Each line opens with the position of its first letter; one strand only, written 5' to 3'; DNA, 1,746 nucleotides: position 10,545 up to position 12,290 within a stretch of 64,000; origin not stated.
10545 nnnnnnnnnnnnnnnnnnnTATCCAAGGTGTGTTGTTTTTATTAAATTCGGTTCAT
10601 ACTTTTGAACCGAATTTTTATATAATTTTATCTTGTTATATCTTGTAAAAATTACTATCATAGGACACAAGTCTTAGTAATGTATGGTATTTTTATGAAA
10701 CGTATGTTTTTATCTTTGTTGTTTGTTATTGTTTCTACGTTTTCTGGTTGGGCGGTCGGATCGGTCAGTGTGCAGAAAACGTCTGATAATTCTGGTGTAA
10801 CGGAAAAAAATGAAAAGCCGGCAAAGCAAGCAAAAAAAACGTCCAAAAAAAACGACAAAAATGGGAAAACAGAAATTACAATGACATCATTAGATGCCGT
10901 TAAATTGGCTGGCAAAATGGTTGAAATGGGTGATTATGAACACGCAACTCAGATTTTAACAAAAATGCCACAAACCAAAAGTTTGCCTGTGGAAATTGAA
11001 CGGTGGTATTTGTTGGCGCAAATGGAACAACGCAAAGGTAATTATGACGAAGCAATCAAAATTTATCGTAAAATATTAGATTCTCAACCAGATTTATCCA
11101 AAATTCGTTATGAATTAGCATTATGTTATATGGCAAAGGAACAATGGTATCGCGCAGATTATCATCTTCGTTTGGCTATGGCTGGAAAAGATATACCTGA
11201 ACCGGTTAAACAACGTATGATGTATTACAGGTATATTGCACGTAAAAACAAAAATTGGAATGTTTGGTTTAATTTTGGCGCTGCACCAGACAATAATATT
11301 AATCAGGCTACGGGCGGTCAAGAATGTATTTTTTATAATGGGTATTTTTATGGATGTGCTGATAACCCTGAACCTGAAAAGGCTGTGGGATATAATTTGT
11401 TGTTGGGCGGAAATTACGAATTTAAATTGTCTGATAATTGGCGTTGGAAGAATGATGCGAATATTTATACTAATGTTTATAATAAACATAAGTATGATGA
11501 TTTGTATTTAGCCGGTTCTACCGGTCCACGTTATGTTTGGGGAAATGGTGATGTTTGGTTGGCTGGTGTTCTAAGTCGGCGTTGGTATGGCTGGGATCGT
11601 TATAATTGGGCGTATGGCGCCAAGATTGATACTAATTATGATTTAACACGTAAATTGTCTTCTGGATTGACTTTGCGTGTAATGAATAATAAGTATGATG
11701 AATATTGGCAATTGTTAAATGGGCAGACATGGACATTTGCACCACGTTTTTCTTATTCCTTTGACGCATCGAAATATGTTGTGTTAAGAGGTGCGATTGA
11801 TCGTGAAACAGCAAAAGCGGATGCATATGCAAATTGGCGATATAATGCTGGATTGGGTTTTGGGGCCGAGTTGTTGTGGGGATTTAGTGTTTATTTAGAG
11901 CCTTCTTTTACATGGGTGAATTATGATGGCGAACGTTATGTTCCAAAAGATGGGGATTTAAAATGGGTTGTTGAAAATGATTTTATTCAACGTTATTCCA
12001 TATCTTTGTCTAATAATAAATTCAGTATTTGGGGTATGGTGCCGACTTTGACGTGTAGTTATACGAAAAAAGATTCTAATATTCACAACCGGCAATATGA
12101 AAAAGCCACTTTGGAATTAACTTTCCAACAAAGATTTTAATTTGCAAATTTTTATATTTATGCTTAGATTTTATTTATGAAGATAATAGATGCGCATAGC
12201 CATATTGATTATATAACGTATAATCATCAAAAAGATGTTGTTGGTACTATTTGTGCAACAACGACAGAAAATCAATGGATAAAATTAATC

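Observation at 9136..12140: Slam-like translocon next to a TbpB/fHbp-like surface lipoprotein in a reduced alphaproteobacterial background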

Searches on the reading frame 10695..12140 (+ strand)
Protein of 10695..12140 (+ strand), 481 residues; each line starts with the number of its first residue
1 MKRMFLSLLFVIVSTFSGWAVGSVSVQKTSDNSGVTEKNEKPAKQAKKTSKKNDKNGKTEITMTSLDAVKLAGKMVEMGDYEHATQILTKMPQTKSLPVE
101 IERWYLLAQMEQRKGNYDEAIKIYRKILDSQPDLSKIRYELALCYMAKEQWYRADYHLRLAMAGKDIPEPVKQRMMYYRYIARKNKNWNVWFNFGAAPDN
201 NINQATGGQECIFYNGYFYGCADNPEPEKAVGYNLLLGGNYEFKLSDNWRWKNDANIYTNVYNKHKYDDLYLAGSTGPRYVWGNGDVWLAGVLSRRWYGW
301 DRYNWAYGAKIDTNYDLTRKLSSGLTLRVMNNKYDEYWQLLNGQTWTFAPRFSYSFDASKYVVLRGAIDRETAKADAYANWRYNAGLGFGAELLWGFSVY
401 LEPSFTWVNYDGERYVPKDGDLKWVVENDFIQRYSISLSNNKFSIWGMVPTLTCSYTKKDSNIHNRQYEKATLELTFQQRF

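Call 4: search_protein_families(library=pfam, proteins=[window:10695-12140:+], max_evalue=1)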
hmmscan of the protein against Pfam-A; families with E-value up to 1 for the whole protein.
window:10695-12140:+ (481 aa): 22 families
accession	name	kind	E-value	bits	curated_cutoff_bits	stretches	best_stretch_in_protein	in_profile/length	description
PF04575.19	SlipAM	-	3.6e-37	128.9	22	1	188-481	1-288/288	Surface lipoprotein assembly modifier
PF24575.1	TPR_Slam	-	1e-08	35.9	35.2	1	104-154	50-100/104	Surface lipoprotein assembly modifier, N-terminal TPR repeats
PF12895.13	ANAPC3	-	3e-07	31.1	27.2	2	114-158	2-46/82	Anaphase-promoting complex, cyclosome, subunit 3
PF14559.12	TPR_19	-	3.1e-07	31.1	25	1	114-151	4-41/68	Tetratricopeptide repeat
PF13428.12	TPR_14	-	3.3e-06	27.7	23.5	1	102-142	2-42/44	Tetratricopeptide repeat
PF13181.12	TPR_8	-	4.8e-06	26.7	25.7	1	102-133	2-33/34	Tetratricopeptide repeat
PF07719.23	TPR_2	-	1.8e-05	24.9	27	1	102-133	2-33/34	Tetratricopeptide repeat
PF13424.12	TPR_12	-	0.00036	21.1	30.1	1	104-131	5-33/77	Tetratricopeptide repeat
PF00515.34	TPR_1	-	0.00045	20.4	27.8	1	103-133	3-33/34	Tetratricopeptide repeat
PF13176.12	TPR_7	-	0.00061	20.1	27.9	1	105-129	3-27/36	Tetratricopeptide repeat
PF13429.12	TPR_15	-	0.0007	19.5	26.2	1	77-142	122-187/280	Tetratricopeptide repeat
PF13432.12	TPR_16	-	0.0014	19.5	32.7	1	105-148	1-44/65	Tetratricopeptide repeat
PF13174.12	TPR_6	-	0.0017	19.3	26.3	1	105-133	4-32/33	Tetratricopeptide repeat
PF25063.1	ARM_TT21_C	-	0.0034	17.7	35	1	36-154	67-183/209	Tetratricopeptide repeat protein 21 C-terminal ARM domain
PF23914.1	TPR_CcmH_CycH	-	0.0039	17.5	42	1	77-132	99-152/158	Cytochrome c-type biogenesis protein H TPR domain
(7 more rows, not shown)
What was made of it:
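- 10695..12140 (+): Slam / type 11 secretion outer-membrane protein (481 aa; alternative start at 10680 gives 486 aa). Pfam SlipAM E 3.6e-37 and TPR_Slam (call 4).
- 11256..12137 (+): DUF560 / SlipAM membrane barrel of the Slam (residues 188-481), ending in Phe. Pfam match 188-481 to profile positions 1-288 of 288 (call 4).
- On Slam / type 11 secretion outer-membrane protein (Pfam PF04575 SlipAM/DUF560 with PF24575 TPR_Slam): 128.9 bits against a cut-off of 22, E 3.6e-37, residues 188-481 on profile positions 1-288 of 288 (call 4).
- SlipAM/DUF560 E 3.6e-37, profile positions 1-288 of 288, plus TPR_Slam above its cut-off (call 4).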

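Call 5: search_protein_families(library=ncbifam, proteins=[window:10695-12140:+], max_evalue=1)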
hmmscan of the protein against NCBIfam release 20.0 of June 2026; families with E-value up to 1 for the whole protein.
window:10695-12140:+ (481 aa): 15 families
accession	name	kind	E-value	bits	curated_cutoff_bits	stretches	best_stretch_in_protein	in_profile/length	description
TIGR02552.1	LcrH_SycD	equivalog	1.5e-07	31.2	104.8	1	72-167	25-118/136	SycD/LcrH family type III secretion system chaperone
NF040959.1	MamA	equivalog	3e-07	30.1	200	1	73-165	45-135/204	magnetosome protein MamA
TIGR02917.1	PEP_TPR_lipo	equivalog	2.7e-06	25.5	312.2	1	67-165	569-665/899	XrtA/PEP-CTERM system TPR-repeat protein PrsT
NF008757.0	PRK11788.1-5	equivalog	8.1e-05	21.9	363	1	45-158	163-272/388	lipopolysaccharide assembly protein LapB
NF052312.1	T9SS_PorW_SprE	equivalog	0.00012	20.9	250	1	44-133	158-248/716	type IX secretion system periplasmic lipoprotein PorW/SprE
NF033920.0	C39_PA2778_fam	equivalog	0.00097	18.6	150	1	57-163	148-252/255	PA2778 family cysteine peptidase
NF052230.1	T9SS_PorE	exception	0.0018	16.6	600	1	68-150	60-140/648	PorE family type IX secretion system protein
NF052415.1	T3SS_chap_SctY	equivalog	0.0072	16.8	70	1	71-129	46-105/106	type III secretion apparatus assembly chaperone SctY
NF040561.1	PrimPol_Msp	equivalog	0.01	14.4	200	1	79-146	5-70/515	CRISPR-associated primase-polymerase type A1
TIGR00540.1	TPR_hemY_coli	hypoth_equivalog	0.012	14.4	142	1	69-165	265-356/385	heme biosynthesis-associated TPR protein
TIGR02521.1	type_IV_pilW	equivalog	0.019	14.6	154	0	134-179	30-76/234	type IV pilus biogenesis/stability protein PilW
NF033758.1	gliding_GltE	equivalog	0.029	13.4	225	2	107-184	126-202/411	adventurous gliding motility TPR repeat lipoprotein GltE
NF008756.0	PRK11788.1-4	equivalog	0.036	13.1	474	1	77-158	192-272/389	lipopolysaccharide assembly protein LapB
TIGR04510.1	mod_pep_cyc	subfamily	0.11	11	400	1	24-148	645-772/814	putative peptide modification system cyclase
TIGR02561.1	HrpB1_HrpK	equivalog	0.23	11.3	123.85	1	113-149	62-98/183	HrpB1 family type III secretion system apparatus protein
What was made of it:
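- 10908..11189 (+): Periplasmic TPR domain of the Slam (about residues 72-165). TPR_Slam, TPR_19, ANAPC3 and other TPR matches at residues 72-167 (calls 4, 5).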

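Call 56: find_homologous_proteins(query=window:10695-12140:+, max_evalue=0.00001)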
Query window:10695-12140:+ (481 aa): 570 proteins with E <= 0.00001 among 5003 candidates; the best 120 are listed.
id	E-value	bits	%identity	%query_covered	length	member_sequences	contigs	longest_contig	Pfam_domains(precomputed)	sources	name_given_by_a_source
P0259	0.0e+0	1123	100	100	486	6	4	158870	PF14559.13,PF24575.2,PF04575.20,PF12895.14,PF13428.13,PF13181.13,PF07719.24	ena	-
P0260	0.0e+0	1066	95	100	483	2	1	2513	PF14559.13,PF24575.2,PF04575.20,PF12895.14,PF13428.13,PF13181.13,PF07719.24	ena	-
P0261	1.3e-248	844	73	100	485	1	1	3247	PF14559.13,PF24575.2,PF04575.20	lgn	-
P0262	3.3e-242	823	77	91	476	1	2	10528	PF14559.13,PF24575.2,PF04575.20,PF12895.14,PF13428.13,PF07719.24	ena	-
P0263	2.7e-236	803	70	100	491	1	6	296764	PF14559.13,PF24575.2,PF04575.20,PF13428.13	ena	-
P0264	2.2e-235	800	70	100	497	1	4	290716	PF14559.13,PF24575.2,PF04575.20,PF13428.13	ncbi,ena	-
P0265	1.8e-233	794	75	90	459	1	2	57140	PF14559.13,PF24575.2,PF04575.20,PF12895.14,PF13428.13,PF07719.24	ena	-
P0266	4.0e-233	793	77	89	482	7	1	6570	PF14559.13,PF24575.2,PF04575.20,PF13428.13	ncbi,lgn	-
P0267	1.5e-231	788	73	94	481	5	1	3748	PF14559.13,PF24575.2,PF04575.20,PF12895.14,PF13428.13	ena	-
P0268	1.1e-229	781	73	93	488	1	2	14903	PF14559.13,PF24575.2,PF04575.20,PF13428.13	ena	-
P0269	6.1e-225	766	67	100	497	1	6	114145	PF14559.13,PF24575.2,PF04575.20,PF12895.14,PF13428.13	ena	-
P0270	3.8e-223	760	69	100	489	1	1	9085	PF14559.13,PF24575.2,PF04575.20,PF13428.13,PF13181.13,PF07719.24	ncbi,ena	-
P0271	1.0e-221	755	68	99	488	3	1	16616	PF14559.13,PF24575.2,PF04575.20,PF07719.24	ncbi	-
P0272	2.2e-221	754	72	92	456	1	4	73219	PF14559.13,PF24575.2,PF04575.20,PF12895.14,PF13428.13,PF07719.24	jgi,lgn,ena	-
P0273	5.4e-216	736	71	90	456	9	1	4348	PF14559.13,PF24575.2,PF04575.20,PF12895.14,PF13428.13,PF07719.24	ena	-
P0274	1.3e-215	735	66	99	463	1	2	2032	PF14559.13,PF24575.2,PF04575.20,PF13428.13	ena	-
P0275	2.4e-215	734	65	100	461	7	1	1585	PF14559.13,PF24575.2,PF04575.20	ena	-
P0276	1.8e-214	731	65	99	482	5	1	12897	PF14559.13,PF24575.2,PF04575.20,PF12895.14,PF13176.13,PF13432.13,PF13428.13,PF13181.13,PF07719.24,PF13174.13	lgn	-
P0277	2.9e-214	731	70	92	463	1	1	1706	PF14559.13,PF24575.2,PF04575.20,PF13428.13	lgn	-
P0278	2.8e-213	727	63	99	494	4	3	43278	PF14559.13,PF24575.2,PF04575.20,PF12895.14,PF13428.13,PF13181.13,PF07719.24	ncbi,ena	-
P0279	3.8e-213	727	66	99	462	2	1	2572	PF14559.13,PF24575.2,PF04575.20,PF13428.13,PF07719.24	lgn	-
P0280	5.9e-213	726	65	100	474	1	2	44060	PF14559.13,PF24575.2,PF04575.20,PF13428.13,PF07719.24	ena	-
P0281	1.5e-212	725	69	88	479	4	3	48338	PF24575.2,PF04575.20,PF13428.13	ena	-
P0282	1.7e-212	725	70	92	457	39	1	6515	PF14559.13,PF24575.2,PF13431.13,PF04575.20,PF13428.13,PF07719.24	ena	-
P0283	1.8e-212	725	70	91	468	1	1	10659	PF14559.13,PF24575.2,PF13431.13,PF04575.20,PF12895.14,PF13428.13,PF07719.24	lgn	-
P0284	2.9e-212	724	64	99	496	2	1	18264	PF14559.13,PF24575.2,PF04575.20,PF12895.14,PF13428.13,PF07719.24,PF13174.13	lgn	-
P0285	3.0e-212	724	71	88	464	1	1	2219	PF14559.13,PF24575.2,PF04575.20,PF12895.14,PF13428.13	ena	-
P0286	3.6e-212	724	65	99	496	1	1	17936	PF14559.13,PF24575.2,PF04575.20,PF12895.14,PF13428.13,PF07719.24,PF13174.13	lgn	-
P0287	6.7e-212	723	65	100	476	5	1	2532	PF14559.13,PF24575.2,PF04575.20,PF13432.13,PF13428.13,PF07719.24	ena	-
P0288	3.6e-211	720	69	90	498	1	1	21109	PF14559.13,PF24575.2,PF04575.20,PF12895.14,PF13428.13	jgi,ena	-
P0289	4.5e-211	720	70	89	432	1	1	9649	PF14559.13,PF24575.2,PF04575.20,PF13428.13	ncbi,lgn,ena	-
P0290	7.1e-211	719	70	89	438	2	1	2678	PF14559.13,PF24575.2,PF04575.20,PF13428.13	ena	-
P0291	8.7e-211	719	70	88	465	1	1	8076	PF14559.13,PF24575.2,PF04575.20,PF12895.14,PF13176.13,PF13428.13,PF13181.13,PF07719.24,PF13174.13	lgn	-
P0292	1.0e-210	719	70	88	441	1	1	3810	PF14559.13,PF24575.2,PF04575.20,PF13428.13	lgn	-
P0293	1.2e-210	719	70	89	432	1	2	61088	PF14559.13,PF24575.2,PF04575.20,PF13428.13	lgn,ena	-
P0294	1.9e-210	718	68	91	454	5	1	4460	PF14559.13,PF24575.2,PF04575.20,PF13428.13,PF07719.24,PF13174.13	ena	-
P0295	2.3e-210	718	70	89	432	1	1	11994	PF14559.13,PF24575.2,PF04575.20,PF13428.13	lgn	-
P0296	2.4e-210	718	70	89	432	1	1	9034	PF14559.13,PF24575.2,PF04575.20,PF13428.13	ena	-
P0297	2.6e-210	718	70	89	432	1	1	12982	PF14559.13,PF24575.2,PF04575.20,PF13428.13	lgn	-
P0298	3.8e-210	717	70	89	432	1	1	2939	PF14559.13,PF24575.2,PF04575.20,PF13428.13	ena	-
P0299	3.8e-210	717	69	93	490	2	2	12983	PF14559.13,PF24575.2,PF04575.20,PF13428.13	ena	-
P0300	5.0e-210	717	68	90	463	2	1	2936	PF14559.13,PF24575.2,PF04575.20,PF13428.13,PF07719.24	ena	-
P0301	6.6e-210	716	68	90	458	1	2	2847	PF14559.13,PF24575.2,PF04575.20,PF12895.14,PF13176.13,PF13432.13,PF13428.13,PF13181.13,PF07719.24,PF13174.13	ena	-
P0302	6.9e-210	716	69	91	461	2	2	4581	PF14559.13,PF24575.2,PF04575.20,PF13432.13,PF13428.13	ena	-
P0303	7.5e-210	716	69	88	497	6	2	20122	PF14559.13,PF24575.2,PF04575.20,PF12895.14,PF13428.13,PF07719.24,PF13174.13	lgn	-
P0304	8.1e-210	716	64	100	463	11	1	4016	PF14559.13,PF24575.2,PF04575.20,PF00515.35,PF12895.14,PF13428.13,PF13181.13,PF07719.24,PF13174.13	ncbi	-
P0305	9.3e-210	716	67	91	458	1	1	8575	PF14559.13,PF24575.2,PF04575.20,PF12895.14,PF13428.13,PF13181.13,PF07719.24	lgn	-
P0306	2.3e-209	714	72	88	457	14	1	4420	PF14559.13,PF24575.2,PF04575.20,PF13428.13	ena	-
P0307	3.3e-209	714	70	89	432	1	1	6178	PF14559.13,PF24575.2,PF04575.20,PF13428.13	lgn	-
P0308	3.8e-209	714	69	91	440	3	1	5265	PF14559.13,PF24575.2,PF04575.20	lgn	-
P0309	4.1e-209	714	66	98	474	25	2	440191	PF14559.13,PF24575.2,PF04575.20,PF12895.14,PF13428.13,PF07719.24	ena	-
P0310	4.8e-209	713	68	92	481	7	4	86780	PF14559.13,PF24575.2,PF04575.20,PF13428.13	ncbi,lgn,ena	-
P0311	8.6e-209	713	68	90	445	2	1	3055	PF14559.13,PF24575.2,PF04575.20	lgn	-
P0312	3.1e-208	711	69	88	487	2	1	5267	PF14559.13,PF24575.2,PF04575.20,PF13428.13,PF13181.13,PF07719.24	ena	-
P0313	3.3e-208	711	63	100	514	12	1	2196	PF14559.13,PF24575.2,PF04575.20,PF12895.14,PF13432.13,PF13428.13,PF13174.13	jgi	jgi:tetratricopeptide (TPR) repeat protein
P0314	6.6e-208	710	71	90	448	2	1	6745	PF14559.13,PF24575.2,PF04575.20,PF12895.14,PF13428.13,PF07719.24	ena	-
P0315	9.4e-208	709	64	100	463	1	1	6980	PF14559.13,PF24575.2,PF04575.20,PF00515.35,PF12895.14,PF13428.13,PF13181.13,PF07719.24,PF13174.13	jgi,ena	-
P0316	2.9e-207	708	69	89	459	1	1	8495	PF14559.13,PF24575.2,PF04575.20,PF12895.14,PF13428.13,PF07719.24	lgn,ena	-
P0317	3.8e-207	707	72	87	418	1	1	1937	PF14559.13,PF24575.2,PF04575.20,PF13428.13,PF07719.24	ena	-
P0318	5.0e-207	707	72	87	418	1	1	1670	PF14559.13,PF24575.2,PF04575.20,PF13428.13,PF07719.24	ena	-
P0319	6.4e-207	706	68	87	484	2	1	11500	PF14559.13,PF24575.2,PF04575.20,PF13428.13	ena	-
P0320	9.5e-207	706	68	91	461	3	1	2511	PF14559.13,PF24575.2,PF04575.20,PF13432.13,PF13428.13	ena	-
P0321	1.3e-206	705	69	89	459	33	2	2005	PF14559.13,PF24575.2,PF04575.20,PF12895.14,PF13428.13,PF07719.24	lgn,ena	-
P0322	1.7e-206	705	69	89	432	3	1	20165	PF14559.13,PF24575.2,PF04575.20,PF13428.13,PF07719.24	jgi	-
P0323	1.9e-206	705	64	100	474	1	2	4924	PF14559.13,PF24575.2,PF04575.20,PF13428.13,PF13181.13,PF07719.24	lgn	-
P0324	2.1e-206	705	67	92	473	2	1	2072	PF14559.13,PF24575.2,PF04575.20,PF12895.14,PF13428.13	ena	-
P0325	3.8e-206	704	66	92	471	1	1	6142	PF14559.13,PF24575.2,PF04575.20,PF13428.13,PF07719.24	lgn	-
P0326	5.7e-206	703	68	89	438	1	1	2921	PF24575.2,PF04575.20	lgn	-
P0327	1.1e-205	702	70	89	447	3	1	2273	PF14559.13,PF24575.2,PF13431.13,PF04575.20,PF13428.13,PF07719.24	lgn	-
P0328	1.1e-205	702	63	100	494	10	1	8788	PF14559.13,PF24575.2,PF04575.20,PF13428.13,PF07719.24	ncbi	-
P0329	1.2e-205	702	69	89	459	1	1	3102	PF14559.13,PF24575.2,PF04575.20,PF12895.14,PF13428.13,PF07719.24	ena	-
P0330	1.6e-205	702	63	100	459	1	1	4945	PF14559.13,PF24575.2,PF04575.20,PF13428.13,PF07719.24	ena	-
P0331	1.9e-205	702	67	90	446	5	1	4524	PF14559.13,PF24575.2,PF04575.20,PF12895.14,PF13428.13,PF13181.13,PF07719.24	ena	-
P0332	1.9e-205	702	68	88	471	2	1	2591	PF14559.13,PF24575.2,PF04575.20,PF12895.14,PF13428.13,PF07719.24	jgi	-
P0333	2.0e-205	701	69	88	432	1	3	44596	PF14559.13,PF24575.2,PF13431.13,PF04575.20,PF13428.13,PF07719.24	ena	-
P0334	6.2e-205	700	62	98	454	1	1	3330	PF14559.13,PF24575.2,PF04575.20,PF13428.13,PF07719.24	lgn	-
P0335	1.0e-204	699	70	88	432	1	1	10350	PF14559.13,PF24575.2,PF04575.20,PF13428.13,PF13181.13,PF07719.24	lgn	-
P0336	1.1e-204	699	65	99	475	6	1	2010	PF14559.13,PF24575.2,PF04575.20,PF13428.13,PF07719.24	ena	-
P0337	1.5e-204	699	70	88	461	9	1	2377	PF14559.13,PF24575.2,PF04575.20,PF13428.13,PF07719.24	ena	-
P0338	1.9e-204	698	69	88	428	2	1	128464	PF14559.13,PF24575.2,PF04575.20,PF13428.13,PF07719.24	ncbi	-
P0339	2.0e-204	698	62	100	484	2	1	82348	PF14559.13,PF24575.2,PF04575.20,PF12895.14,PF13428.13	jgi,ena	-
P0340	3.0e-204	698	64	98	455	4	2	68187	PF14559.13,PF24575.2,PF04575.20,PF12895.14,PF13428.13,PF07719.24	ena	-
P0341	3.8e-204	697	63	100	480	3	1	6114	PF14559.13,PF24575.2,PF04575.20,PF07719.24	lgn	-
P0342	9.5e-204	696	65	95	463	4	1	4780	PF14559.13,PF24575.2,PF04575.20,PF12895.14,PF13428.13,PF13181.13,PF07719.24,PF13174.13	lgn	-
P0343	1.9e-203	695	70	89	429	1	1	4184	PF14559.13,PF24575.2,PF04575.20,PF12895.14,PF13432.13,PF13428.13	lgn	-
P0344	2.3e-203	695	67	88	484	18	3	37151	PF14559.13,PF24575.2,PF04575.20,PF13428.13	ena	-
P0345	2.4e-203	695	63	100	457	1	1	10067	PF14559.13,PF24575.2,PF04575.20,PF12895.14,PF13428.13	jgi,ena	-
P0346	2.6e-203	695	62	100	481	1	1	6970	PF14559.13,PF24575.2,PF04575.20,PF12895.14,PF13428.13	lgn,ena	-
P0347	2.7e-203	694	62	100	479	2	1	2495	PF14559.13,PF24575.2,PF04575.20,PF13428.13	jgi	-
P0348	2.7e-203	694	63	100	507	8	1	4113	PF14559.13,PF24575.2,PF04575.20,PF13428.13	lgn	-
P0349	2.7e-203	694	62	100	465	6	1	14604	PF14559.13,PF24575.2,PF04575.20,PF00515.35,PF12895.14,PF13176.13,PF13428.13,PF13181.13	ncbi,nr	ncbi:MAG: DUF560 domain-containing protein [Alphaproteobacteria bacterium]|nr:DUF560 domain-containi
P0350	4.3e-203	694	68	89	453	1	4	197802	PF14559.13,PF24575.2,PF04575.20,PF13428.13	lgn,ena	-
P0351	4.6e-203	694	64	98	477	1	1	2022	PF14559.13,PF24575.2,PF04575.20,PF12895.14,PF13428.13,PF07719.24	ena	-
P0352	5.3e-203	694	68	88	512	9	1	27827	PF14559.13,PF24575.2,PF04575.20,PF12895.14,PF13428.13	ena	-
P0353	5.7e-203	693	68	89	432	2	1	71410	PF14559.13,PF24575.2,PF04575.20,PF13428.13,PF07719.24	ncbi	-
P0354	6.1e-203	693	66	89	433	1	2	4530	PF14559.13,PF24575.2,PF13431.13,PF04575.20,PF13428.13,PF07719.24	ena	-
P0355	9.9e-203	693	65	95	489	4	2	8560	PF14559.13,PF24575.2,PF04575.20,PF13428.13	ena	-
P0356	1.2e-202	692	69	88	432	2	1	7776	PF14559.13,PF24575.2,PF04575.20,PF13428.13,PF13181.13,PF07719.24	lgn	-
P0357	1.2e-202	692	66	92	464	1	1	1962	PF14559.13,PF24575.2,PF04575.20,PF07719.24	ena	-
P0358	1.7e-202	692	63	99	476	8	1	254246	PF14559.13,PF24575.2,PF04575.20,PF13432.13,PF13428.13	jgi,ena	-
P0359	1.7e-202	692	62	100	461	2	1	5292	PF14559.13,PF24575.2,PF04575.20,PF12895.14,PF13428.13,PF07719.24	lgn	-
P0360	4.3e-202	691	69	89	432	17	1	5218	PF14559.13,PF24575.2,PF04575.20,PF13428.13,PF07719.24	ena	-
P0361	4.9e-202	690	68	89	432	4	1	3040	PF14559.13,PF24575.2,PF04575.20,PF13428.13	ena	-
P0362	6.7e-202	690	69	88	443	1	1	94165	PF14559.13,PF24575.2,PF04575.20,PF12895.14,PF13428.13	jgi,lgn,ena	-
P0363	1.1e-201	689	62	100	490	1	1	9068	PF14559.13,PF24575.2,PF04575.20,PF12895.14,PF13428.13,PF07719.24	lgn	-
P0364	1.2e-201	689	68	89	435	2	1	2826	PF14559.13,PF24575.2,PF04575.20,PF13428.13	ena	-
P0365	1.8e-201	688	70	88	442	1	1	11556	PF14559.13,PF24575.2,PF04575.20,PF13428.13,PF07719.24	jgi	jgi:Tfp pilus assembly protein PilF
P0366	2.0e-201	688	65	93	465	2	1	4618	PF24575.2,PF04575.20,PF13428.13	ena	-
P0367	2.0e-201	688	62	100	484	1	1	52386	PF14559.13,PF24575.2,PF04575.20,PF13432.13,PF13428.13,PF13181.13,PF07719.24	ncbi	-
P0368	2.7e-201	688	62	99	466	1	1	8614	PF14559.13,PF24575.2,PF04575.20,PF12895.14,PF13428.13,PF13181.13,PF07719.24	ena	-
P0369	3.1e-201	688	62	100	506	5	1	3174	PF14559.13,PF24575.2,PF04575.20,PF13428.13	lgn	-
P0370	3.4e-201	688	61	99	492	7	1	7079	PF14559.13,PF24575.2,PF04575.20,PF12895.14,PF13428.13,PF07719.24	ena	-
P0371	3.7e-201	687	61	99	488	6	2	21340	PF14559.13,PF24575.2,PF04575.20,PF13428.13,PF07719.24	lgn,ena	-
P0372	6.1e-201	687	67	90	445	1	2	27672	PF14559.13,PF24575.2,PF04575.20,PF12895.14,PF13428.13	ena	-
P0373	6.1e-201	687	67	90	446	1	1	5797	PF14559.13,PF24575.2,PF04575.20,PF12895.14,PF13428.13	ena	-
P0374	1.1e-200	686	67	89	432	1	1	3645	PF14559.13,PF24575.2,PF04575.20,PF13428.13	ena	-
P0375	1.1e-200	686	61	99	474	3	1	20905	PF14559.13,PF24575.2,PF04575.20,PF13428.13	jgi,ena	-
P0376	2.5e-200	685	62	100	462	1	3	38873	PF14559.13,PF24575.2,PF04575.20,PF12895.14,PF13428.13,PF13181.13,PF07719.24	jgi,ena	-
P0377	2.5e-200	685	69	89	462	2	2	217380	PF14559.13,PF24575.2,PF04575.20,PF12895.14,PF13428.13,PF13181.13,PF07719.24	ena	-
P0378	2.7e-200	685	69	88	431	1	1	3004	PF14559.13,PF24575.2,PF04575.20,PF12895.14,PF13432.13,PF13428.13,PF07719.24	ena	-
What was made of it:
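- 10695..12140 (+): 570 homologues; the 120 listed all carry both domains (call 56).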
